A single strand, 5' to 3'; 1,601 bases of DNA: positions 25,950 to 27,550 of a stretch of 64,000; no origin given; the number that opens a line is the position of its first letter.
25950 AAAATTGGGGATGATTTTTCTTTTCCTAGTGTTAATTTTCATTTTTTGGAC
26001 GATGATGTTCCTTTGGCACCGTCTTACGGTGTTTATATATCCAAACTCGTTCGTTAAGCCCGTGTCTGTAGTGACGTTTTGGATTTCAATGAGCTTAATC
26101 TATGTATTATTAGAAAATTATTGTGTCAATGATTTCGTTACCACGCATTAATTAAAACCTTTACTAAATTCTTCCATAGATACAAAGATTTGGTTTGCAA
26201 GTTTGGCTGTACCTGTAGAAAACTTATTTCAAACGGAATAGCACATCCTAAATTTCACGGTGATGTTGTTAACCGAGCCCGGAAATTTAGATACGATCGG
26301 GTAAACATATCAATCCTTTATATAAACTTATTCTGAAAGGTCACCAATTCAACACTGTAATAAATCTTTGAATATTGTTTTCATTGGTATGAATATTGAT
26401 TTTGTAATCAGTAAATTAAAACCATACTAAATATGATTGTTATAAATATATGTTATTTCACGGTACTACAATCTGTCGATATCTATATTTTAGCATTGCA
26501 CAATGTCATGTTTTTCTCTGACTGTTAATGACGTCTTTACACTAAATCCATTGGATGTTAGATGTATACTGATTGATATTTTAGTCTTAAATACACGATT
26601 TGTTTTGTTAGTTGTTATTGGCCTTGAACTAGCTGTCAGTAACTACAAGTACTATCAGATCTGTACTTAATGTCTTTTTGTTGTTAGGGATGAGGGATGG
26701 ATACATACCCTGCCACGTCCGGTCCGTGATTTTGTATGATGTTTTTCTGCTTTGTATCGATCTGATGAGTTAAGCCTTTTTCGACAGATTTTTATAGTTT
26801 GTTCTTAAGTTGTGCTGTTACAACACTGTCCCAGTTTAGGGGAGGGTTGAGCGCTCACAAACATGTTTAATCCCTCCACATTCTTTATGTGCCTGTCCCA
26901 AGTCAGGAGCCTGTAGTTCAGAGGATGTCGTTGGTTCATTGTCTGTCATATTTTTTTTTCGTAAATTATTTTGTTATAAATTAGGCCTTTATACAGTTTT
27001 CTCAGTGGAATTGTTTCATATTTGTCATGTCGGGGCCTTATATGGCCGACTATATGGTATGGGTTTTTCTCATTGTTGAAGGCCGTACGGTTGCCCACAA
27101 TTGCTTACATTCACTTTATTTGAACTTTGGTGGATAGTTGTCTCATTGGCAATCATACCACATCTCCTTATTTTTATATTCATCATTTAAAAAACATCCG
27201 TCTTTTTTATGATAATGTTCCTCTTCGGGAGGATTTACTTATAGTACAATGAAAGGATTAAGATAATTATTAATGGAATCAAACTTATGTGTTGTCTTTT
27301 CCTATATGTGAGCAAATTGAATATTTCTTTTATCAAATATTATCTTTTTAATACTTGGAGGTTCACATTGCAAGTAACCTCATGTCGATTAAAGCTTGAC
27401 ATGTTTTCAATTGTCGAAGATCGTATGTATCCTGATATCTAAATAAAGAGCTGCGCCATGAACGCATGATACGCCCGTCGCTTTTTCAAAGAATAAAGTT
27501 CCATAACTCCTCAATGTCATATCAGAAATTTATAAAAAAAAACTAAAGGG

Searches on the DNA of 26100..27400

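Call 14: search_rna_families(source=window, start=26100, end=27400, threshold=evalue, max_evalue=10, show_alignments=3)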
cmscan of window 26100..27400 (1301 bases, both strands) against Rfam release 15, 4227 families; matches with E-value up to 10: 4.
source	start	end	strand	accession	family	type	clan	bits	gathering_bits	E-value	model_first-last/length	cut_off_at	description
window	26817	26853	-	RF01329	CRISPR-DR15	Gene; CRISPR;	-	19.9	36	0.51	1-37/37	no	CRISPR RNA direct repeat element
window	26520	26586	+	RF00031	SECIS_1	Cis-reg;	-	17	35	5.3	1-64/64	no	Selenocysteine insertion sequence 1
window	26877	26908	+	RF03160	twister-P1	Gene; ribozyme;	CL00120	14.8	67.2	9.7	14-51/68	no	type-P1 twister ribozyme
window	26684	26752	+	RF02353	BjrC68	Gene; sRNA;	-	14.1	39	1.6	1-82/82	no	Bradyrhizobiaceae sRNA BjrC68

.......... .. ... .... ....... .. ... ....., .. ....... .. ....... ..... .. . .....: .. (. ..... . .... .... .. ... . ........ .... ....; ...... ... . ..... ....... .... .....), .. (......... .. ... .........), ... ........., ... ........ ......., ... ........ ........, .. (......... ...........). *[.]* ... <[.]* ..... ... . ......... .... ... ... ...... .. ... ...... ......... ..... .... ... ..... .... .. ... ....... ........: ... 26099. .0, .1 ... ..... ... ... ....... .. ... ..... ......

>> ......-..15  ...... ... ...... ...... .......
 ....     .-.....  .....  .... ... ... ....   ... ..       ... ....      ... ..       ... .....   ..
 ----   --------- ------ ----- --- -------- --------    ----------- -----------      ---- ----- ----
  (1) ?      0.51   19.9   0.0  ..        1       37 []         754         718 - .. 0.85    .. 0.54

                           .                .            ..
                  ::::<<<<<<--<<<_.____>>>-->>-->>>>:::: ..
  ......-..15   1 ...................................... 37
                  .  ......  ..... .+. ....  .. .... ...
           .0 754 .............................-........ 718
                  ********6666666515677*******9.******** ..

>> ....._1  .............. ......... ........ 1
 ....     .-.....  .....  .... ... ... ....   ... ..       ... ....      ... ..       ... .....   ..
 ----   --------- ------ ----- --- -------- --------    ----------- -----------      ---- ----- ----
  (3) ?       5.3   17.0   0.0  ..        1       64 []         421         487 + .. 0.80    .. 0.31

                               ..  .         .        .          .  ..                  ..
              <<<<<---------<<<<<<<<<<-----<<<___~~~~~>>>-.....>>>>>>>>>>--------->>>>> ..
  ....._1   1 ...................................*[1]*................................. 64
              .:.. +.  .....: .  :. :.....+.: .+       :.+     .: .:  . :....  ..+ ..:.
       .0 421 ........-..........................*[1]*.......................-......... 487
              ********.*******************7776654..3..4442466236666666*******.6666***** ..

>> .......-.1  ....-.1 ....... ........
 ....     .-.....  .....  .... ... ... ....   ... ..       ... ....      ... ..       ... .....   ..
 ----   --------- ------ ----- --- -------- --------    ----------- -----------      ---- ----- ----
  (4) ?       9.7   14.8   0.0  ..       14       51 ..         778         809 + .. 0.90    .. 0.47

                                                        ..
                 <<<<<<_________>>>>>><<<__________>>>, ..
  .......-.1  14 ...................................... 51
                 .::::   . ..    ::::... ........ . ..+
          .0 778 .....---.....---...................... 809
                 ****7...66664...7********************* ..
